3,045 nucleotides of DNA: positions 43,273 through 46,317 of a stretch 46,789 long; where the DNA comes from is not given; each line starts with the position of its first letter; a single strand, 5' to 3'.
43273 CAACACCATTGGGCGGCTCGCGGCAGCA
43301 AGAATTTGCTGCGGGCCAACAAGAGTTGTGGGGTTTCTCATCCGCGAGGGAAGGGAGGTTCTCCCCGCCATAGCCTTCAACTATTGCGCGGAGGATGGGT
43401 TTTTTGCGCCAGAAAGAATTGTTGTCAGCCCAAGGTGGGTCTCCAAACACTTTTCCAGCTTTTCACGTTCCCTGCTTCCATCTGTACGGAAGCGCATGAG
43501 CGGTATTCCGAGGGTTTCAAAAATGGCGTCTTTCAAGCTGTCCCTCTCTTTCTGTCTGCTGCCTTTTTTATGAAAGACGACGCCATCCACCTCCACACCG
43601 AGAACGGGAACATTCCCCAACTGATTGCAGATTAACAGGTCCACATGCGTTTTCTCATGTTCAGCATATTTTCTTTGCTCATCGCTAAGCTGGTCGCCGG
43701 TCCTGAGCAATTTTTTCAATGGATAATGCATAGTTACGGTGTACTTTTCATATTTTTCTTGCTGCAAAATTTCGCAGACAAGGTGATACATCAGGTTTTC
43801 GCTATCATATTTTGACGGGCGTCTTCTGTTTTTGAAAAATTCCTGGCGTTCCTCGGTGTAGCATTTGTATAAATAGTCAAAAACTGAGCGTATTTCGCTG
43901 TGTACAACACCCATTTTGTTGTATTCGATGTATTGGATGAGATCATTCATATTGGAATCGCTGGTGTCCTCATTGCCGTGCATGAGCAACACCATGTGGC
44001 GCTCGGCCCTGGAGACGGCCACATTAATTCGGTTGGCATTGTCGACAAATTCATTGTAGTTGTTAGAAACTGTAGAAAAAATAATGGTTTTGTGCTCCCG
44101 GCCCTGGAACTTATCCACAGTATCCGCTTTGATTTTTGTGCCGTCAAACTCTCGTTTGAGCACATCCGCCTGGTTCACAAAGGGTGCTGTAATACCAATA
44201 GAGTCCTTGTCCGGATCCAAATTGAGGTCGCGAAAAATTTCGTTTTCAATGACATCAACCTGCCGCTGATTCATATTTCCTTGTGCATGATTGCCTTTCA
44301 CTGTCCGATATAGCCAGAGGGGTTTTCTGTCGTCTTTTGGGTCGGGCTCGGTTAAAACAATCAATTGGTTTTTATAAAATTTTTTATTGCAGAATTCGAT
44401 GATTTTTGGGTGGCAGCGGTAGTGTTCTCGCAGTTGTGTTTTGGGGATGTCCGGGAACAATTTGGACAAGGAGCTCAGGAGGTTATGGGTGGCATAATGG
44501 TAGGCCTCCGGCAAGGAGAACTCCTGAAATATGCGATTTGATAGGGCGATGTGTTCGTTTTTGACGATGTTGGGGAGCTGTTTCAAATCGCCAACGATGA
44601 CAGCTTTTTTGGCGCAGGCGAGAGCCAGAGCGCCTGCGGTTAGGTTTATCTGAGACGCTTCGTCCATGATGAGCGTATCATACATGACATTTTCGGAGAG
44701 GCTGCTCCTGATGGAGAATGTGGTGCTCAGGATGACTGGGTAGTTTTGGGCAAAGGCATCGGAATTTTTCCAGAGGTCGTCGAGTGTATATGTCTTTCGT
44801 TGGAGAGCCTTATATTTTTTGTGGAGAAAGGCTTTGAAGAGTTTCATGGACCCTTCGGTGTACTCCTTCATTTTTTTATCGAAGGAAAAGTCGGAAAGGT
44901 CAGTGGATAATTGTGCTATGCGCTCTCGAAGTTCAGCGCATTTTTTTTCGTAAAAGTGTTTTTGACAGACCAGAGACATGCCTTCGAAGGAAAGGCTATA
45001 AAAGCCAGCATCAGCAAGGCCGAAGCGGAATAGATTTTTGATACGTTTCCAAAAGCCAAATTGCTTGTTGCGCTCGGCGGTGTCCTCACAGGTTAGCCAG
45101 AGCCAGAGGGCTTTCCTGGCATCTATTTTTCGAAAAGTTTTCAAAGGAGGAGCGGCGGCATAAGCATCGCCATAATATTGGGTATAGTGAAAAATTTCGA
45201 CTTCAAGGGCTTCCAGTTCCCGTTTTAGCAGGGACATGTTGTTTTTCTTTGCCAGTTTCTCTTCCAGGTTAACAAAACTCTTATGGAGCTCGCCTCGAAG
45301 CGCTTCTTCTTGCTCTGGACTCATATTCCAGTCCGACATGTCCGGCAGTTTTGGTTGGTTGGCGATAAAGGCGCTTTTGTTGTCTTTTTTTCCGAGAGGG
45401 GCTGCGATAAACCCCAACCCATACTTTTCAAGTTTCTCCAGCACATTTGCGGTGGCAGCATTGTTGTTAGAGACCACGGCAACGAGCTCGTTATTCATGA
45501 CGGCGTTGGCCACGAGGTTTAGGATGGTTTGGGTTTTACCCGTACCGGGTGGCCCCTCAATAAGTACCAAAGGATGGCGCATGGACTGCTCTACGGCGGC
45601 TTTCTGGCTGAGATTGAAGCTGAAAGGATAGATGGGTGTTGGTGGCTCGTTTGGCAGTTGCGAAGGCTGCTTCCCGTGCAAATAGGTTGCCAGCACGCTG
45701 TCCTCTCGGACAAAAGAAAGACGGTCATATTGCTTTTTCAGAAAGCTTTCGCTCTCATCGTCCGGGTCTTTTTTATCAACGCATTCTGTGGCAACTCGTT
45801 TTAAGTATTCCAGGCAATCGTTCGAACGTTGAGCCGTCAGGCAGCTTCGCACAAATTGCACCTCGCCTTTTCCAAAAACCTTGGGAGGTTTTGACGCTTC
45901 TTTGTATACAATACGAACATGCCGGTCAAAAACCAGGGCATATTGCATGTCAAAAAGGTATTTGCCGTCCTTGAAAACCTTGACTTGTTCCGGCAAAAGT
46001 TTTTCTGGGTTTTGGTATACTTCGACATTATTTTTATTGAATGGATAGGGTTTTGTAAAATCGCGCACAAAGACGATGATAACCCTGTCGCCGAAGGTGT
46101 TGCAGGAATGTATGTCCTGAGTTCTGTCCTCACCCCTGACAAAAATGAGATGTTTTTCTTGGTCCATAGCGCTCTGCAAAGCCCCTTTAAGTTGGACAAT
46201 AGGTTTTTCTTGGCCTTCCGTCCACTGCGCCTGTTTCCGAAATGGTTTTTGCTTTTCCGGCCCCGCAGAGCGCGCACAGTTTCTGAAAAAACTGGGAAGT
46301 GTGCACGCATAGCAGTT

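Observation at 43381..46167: Isolated AT-rich helicase-nuclease fusion: candidate single-gene defence module with an unassigned N-terminal domain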

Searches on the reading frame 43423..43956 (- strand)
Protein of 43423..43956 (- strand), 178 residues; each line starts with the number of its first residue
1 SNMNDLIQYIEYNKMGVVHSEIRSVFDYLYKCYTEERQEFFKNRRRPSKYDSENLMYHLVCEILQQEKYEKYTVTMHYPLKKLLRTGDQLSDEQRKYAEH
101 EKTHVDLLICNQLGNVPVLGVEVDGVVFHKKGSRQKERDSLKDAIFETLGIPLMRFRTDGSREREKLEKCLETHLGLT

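Call 69: search_solved_structures(query=A5, max_evalue=10, show_alignments=2)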
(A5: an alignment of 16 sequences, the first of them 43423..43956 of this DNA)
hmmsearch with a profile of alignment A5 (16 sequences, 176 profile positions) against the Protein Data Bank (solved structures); distinct sequences matched with E-value up to 10: 3.
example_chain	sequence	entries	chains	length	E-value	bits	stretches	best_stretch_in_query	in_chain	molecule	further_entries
2pnv_A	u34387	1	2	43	0.62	12.9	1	54-90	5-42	Small conductance calcium-activated potassium channel protein 2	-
1b4p_A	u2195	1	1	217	1.1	12.1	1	88-116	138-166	PROTEIN (GLUTATHIONE S-TRANSFERASE)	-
2afb_A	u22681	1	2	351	1.3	11.8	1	101-161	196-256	2-keto-3-deoxygluconate kinase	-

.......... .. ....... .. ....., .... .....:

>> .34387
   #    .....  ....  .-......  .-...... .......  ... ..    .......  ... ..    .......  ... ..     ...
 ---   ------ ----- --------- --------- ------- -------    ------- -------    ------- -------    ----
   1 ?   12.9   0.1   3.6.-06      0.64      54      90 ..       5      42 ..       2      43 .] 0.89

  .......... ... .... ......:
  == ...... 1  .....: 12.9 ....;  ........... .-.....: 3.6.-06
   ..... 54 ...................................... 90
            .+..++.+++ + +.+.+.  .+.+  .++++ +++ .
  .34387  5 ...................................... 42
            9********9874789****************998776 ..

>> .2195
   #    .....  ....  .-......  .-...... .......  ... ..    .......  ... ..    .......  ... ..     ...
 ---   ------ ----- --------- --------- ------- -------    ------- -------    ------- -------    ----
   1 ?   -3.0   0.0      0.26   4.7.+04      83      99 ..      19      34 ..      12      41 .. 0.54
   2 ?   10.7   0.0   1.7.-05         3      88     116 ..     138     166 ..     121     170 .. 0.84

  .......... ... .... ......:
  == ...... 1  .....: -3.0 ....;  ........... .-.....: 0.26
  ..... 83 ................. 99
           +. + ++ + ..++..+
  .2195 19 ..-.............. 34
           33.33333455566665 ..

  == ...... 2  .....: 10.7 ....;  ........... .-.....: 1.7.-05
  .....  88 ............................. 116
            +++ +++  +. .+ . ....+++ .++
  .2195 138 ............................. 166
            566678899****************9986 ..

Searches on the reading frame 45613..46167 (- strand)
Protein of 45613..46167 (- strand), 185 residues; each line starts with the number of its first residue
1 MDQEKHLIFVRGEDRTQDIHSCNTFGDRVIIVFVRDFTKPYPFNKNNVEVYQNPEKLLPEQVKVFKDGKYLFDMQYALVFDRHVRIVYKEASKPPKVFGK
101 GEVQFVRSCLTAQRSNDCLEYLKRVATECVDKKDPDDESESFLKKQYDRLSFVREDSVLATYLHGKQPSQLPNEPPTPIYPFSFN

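Call 43: search_solved_structures(query=A3, max_evalue=10)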
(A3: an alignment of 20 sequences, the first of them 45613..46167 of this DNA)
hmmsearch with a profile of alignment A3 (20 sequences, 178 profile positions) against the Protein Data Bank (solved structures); distinct sequences matched with E-value up to 10: 1.
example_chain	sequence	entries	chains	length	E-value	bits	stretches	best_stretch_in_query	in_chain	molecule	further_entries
2l6n_A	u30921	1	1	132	0.67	13.4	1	21-90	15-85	uncharacterized protein YP_001092504.1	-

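Call 44: search_protein_families(library=pfam, alignment_id=A3, max_evalue=10)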
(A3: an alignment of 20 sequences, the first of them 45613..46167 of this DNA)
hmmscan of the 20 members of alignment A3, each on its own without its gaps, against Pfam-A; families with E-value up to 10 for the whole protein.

A. member 1, window:45613-46167:- (185 aa): 0 families

B. families by the number of members that match (of 20 scanned): 8 families
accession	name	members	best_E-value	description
PF24311.1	THSD1_D3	1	0.056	THSD1 third Ig-like domain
PF20731.2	RE_NgoFVII_C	1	0.063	NgoFVII C-terminal B3-like DNA-binding domain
PF22974.1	DUF7029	1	0.067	Domain of unknown function (DUF7029)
PF09062.15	Endonuc_subdom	1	0.07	PI-PfuI Endonuclease subdomain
PF10387.14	DUF2442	1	0.18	Protein of unknown function (DUF2442)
PF08424.15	NRDE-2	1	0.21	NRDE-2, necessary for RNA interference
PF04672.18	Methyltransf_19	1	0.34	S-adenosyl methyltransferase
PF23658.1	PDZ_CPAF_rel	1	0.98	CPAF-like PDZ domain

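Call 49: predict_structure(alignment_id=A3)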
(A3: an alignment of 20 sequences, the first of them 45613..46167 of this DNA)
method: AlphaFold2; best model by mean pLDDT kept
length: 185 residues; sequences in the alignment: 20
mean_pLDDT: 82.8   pTM: 0.64
mean pLDDT of the five models: 82.8, 81.7, 80.7, 79.9, 79.1
residues with pLDDT >= 90: 89; 70-90: 59; 50-70: 31; < 50: 6
segments of 3 or more residues with pLDDT < 50: 181-185
pLDDT, mean of each block of 10 residues (from residue 1): 94 96 95 96 96 93 87 94 96 93 82 73 78 59 81 77 65 54 41
secondary structure, 60 per line:
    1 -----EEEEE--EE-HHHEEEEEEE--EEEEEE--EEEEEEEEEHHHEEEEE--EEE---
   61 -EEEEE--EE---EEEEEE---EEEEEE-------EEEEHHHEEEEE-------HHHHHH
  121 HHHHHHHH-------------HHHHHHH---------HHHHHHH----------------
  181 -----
elements in order: E6-10 E19-25 E28-33 E36-44 E48-52 E55-57 E62-66 E74-79 E83-88 E96-99 E103-107 H115-128 H142-148 H158-164

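Call 52: fold_search(model_id=the predicted structure, library=pdb)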
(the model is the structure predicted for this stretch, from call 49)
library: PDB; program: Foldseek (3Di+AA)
matches with E <= 10: 1036; with E <= 0.001: 0
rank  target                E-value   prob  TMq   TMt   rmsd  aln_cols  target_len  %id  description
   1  8tj5_0                4.0e-03  0.82  0.18  0.05  10.0       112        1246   11  Inner spoke ring of the yeast NPC (released 2023-10-11)
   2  4qw2_A                2.3e-02  0.72  0.19  0.18  11.9       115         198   10  FMRP N-terminal domain (R138Q) (released 2014-12-03)
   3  4ova_C                3.0e-02  0.51  0.18  0.17  12.2       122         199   11  Structure of the two tandem Tudor domains and a new identified KH0 domain from human Fragile X Mental Retardation Prot (released 2015-02-25)
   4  4qvz_B                3.1e-02  0.51  0.18  0.17  11.8       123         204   13  FMRP N-terminal domain (released 2014-12-03)
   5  3o8v                  6.0e-02  0.57  0.19  0.31  11.5       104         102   14  Crystal Structure of the Tudor Domains from FXR1 (released 2010-08-18)
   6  2bkd_MODEL_1_N        6.8e-02  0.57  0.19  0.25  11.5       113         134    7  Structure of the N-terminal domain of Fragile X Mental Retardation Protein (released 2006-01-18)
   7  7f90_C                6.8e-02  0.38  0.14  0.09  15.1        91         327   18  Crystal structure of SARS auxiliary protein in complex with human nuclear protein (released 2022-09-14)
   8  4uzr_A                9.6e-02  0.72  0.15  0.19  12.9        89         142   10  Crystal Structure of Pyrococcus horikoshii Ph1500 (released 2015-10-07)
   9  3kuf                  9.6e-02  0.60  0.20  0.32  11.2       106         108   14  The Crystal Structure of the Tudor Domains from FXR1 (released 2010-01-05)
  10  9hcj_D0               1.0e-01  0.25  0.16  0.05  10.0       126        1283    8  D. discoideum nuclear pore complex (released 2024-12-25)
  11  7woo_D                1.2e-01  0.28  0.18  0.04  10.4       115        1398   12  Cryo-EM structure of the inner ring protomer of the Saccharomyces cerevisiae nuclear pore complex (released 2022-04-13)
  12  2m3x_MODEL_1_A        1.3e-01  0.63  0.15  0.18  11.2        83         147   13  Solution structure of Ph1500: a homohexameric protein centered on a 12-bladed beta-propeller (released 2014-01-29)
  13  3h8z                  1.4e-01  0.41  0.20  0.30  11.8       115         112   14  The Crystal Structure of the Tudor Domains from FXR2 (released 2009-06-16)
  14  4epc                  1.4e-01  0.47  0.27  0.31   7.9       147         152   10  Crystal structure of Autolysin repeat domains from Staphylococcus epidermidis (released 2012-06-06)
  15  4qw2_B                1.4e-01  0.35  0.18  0.17  11.5       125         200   10  FMRP N-terminal domain (R138Q) (released 2014-12-03)
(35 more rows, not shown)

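Call 57: fold_search(model_id=the predicted structure, library=viral)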
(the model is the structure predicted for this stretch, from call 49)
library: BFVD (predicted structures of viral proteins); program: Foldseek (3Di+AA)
matches with E <= 10: 1031; with E <= 0.001: 0
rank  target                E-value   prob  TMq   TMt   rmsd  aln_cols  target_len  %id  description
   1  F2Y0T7                2.5e-03  0.75  0.21  0.13  17.6       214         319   10  (no name in the UniProt tables at hand)
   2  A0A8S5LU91            1.1e-02  0.77  0.19  0.27  11.2       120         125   15  Uncharacterized protein [Siphoviridae sp. ctKm44]
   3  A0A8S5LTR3            1.4e-02  0.96  0.25  0.32   7.3       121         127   10  Uncharacterized protein [Siphoviridae sp. ctKm44]
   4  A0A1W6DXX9            3.5e-02  0.60  0.20  0.28  11.5       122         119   19  Uncharacterized protein [Aeromonas phage phiA8-29]
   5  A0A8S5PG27            3.5e-02  0.25  0.16  0.16  13.0       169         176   14  Uncharacterized protein [Siphoviridae sp. ctWKa2]
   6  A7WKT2                4.7e-02  0.54  0.18  0.23  12.7       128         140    8  Uncharacterized protein [Betalipothrixvirus puteoliense]
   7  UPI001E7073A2         5.0e-02  0.23  0.17  0.13  12.0       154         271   12  (no name look-up for this kind of identifier)
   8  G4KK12                5.6e-02  0.72  0.19  0.29  12.3        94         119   11  (no name in the UniProt tables at hand)
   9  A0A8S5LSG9            5.6e-02  0.33  0.16  0.18  12.6       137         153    9  Uncharacterized protein [Siphoviridae sp. ctYBm1]
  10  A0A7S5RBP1            7.1e-02  0.35  0.20  0.13  14.7       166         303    9  Uncharacterized protein [Rhizobium phage RHph_I20]
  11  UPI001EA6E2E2         7.5e-02  0.44  0.20  0.24  12.5       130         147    7  (no name look-up for this kind of identifier)
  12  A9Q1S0                7.9e-02  0.15  0.16  0.13  22.3       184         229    8  Hypothetical phage protein [Escherichia phage phiEcoM-GJ1]
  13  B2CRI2                8.9e-02  0.41  0.20  0.26  12.3       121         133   10  Uncharacterized protein [Betalipothrixvirus uzonense]
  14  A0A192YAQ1            1.1e-01  0.35  0.15  0.30  15.8        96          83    9  Uncharacterized protein [Morganella phage vB_MmoM_MP1]
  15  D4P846                1.1e-01  0.25  0.17  0.14  14.9       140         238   11  Gp71 [Rhodococcus phage ReqiPine5]
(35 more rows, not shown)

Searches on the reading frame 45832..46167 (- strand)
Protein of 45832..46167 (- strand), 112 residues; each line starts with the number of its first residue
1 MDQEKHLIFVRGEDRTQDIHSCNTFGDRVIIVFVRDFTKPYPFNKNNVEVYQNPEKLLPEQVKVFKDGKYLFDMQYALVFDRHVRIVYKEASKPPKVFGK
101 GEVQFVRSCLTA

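Call 88: search_protein_representatives(alignment_id=A6)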
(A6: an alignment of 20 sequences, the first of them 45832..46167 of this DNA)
Query: 20 sequences, 108 profile positions. Proteins with E-value up to 0.001 (for the whole library): 840; up to 1e-10: 328; up to 1e-30: 2. The best 150 are listed.
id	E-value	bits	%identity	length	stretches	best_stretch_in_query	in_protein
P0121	2.7e-33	130.6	-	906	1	2-106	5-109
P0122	2.0e-32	127.9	-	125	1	1-107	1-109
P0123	3.8e-30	120.6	-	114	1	1-107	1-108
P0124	1.7e-29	118.5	-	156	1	1-107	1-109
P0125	2.4e-29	118.0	-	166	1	3-107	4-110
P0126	4.1e-29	117.2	-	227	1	1-108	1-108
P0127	5.7e-29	116.8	-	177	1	1-107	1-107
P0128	7.5e-29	116.4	-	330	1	5-107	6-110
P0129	7.8e-29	116.3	-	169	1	2-107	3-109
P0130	4.0e-28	114.0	-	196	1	2-107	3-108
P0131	7.8e-28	113.1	-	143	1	1-108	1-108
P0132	9.4e-28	112.8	-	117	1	1-107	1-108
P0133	3.6e-27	111.0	-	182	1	2-107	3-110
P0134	1.1e-26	109.5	-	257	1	1-101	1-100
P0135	1.9e-26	108.7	-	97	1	1-93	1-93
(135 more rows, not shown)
